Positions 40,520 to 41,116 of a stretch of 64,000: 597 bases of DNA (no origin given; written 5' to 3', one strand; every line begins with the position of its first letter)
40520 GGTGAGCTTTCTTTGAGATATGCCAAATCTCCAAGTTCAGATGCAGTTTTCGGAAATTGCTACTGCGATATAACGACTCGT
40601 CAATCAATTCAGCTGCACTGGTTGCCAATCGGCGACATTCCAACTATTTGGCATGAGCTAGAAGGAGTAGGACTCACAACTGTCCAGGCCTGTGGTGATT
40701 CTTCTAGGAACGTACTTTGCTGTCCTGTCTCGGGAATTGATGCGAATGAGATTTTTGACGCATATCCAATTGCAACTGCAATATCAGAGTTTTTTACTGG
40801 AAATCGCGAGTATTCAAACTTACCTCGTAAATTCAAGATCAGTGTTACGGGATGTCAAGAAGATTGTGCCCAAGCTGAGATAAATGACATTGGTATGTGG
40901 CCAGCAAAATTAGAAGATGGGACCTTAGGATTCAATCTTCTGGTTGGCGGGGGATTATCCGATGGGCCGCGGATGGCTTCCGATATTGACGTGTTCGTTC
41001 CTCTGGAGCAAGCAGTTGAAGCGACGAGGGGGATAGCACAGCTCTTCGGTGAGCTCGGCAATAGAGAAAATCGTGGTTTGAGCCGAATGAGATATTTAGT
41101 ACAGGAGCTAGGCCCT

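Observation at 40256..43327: Assimilatory siroheme sulfite reductase paired with an FrhB/FpoF-like flavo-FeS protein: possible split F420-dependent sulfite reductase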

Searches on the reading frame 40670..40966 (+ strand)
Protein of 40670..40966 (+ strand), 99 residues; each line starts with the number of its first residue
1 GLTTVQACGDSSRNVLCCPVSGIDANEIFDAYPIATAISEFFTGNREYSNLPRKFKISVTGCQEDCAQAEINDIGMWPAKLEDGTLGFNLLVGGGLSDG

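Call 50: search_solved_structures(query=window:40670-40966:+, max_evalue=0.01, show_alignments=5)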
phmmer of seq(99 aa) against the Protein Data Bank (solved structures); distinct sequences matched with E-value up to 0.01: 21.
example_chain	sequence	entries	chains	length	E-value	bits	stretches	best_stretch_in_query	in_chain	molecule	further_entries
3b0l_A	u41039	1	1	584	3.1e-20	75.7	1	1-96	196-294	Nitrite reductase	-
3vlx_A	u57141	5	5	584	1.1e-19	74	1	1-96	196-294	Nitrite reductase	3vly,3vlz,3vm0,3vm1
3b0j_A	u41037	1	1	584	4.1e-19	72.1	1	1-96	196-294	Nitrite reductase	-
3b0m_A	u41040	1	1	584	4.1e-19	72.1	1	1-96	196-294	Nitrite reductase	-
3b0n_A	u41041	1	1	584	5.8e-19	71.6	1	1-96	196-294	Nitrite reductase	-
3b0g_A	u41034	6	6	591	5.9e-19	71.6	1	1-96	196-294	Nitrite reductase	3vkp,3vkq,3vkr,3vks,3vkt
3b0h_A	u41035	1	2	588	1.6e-18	70.2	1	1-97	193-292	Nitrite reductase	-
2akj_A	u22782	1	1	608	1.9e-17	66.8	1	1-96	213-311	Ferredoxin--nitrite reductase, chloroplast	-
1zj8_A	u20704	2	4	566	8.4e-16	61.5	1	1-97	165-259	Probable ferredoxin-dependent nitrite reductase NirA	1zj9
1aop_A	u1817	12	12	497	2.7e-08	37.4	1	34-97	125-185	SULFITE REDUCTASE HEMOPROTEIN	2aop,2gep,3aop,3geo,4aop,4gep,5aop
6c3y_A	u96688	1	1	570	4.6e-08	36.6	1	34-97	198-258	Sulfite reductase [NADPH] hemoprotein beta-component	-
4htr_A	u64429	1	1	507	5.1e-08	36.5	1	33-97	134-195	Sulfite reductase [NADPH] hemoprotein beta-component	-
6c3m_A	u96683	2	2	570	5.3e-08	36.5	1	34-97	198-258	Sulfite reductase [NADPH] hemoprotein beta-component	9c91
6c3x_A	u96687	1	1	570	5.6e-08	36.4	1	34-97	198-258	Sulfite reductase [NADPH] hemoprotein beta-component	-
4g38_A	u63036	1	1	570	9.1e-08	35.7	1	32-97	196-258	Sulfite reductase [NADPH] hemoprotein beta-component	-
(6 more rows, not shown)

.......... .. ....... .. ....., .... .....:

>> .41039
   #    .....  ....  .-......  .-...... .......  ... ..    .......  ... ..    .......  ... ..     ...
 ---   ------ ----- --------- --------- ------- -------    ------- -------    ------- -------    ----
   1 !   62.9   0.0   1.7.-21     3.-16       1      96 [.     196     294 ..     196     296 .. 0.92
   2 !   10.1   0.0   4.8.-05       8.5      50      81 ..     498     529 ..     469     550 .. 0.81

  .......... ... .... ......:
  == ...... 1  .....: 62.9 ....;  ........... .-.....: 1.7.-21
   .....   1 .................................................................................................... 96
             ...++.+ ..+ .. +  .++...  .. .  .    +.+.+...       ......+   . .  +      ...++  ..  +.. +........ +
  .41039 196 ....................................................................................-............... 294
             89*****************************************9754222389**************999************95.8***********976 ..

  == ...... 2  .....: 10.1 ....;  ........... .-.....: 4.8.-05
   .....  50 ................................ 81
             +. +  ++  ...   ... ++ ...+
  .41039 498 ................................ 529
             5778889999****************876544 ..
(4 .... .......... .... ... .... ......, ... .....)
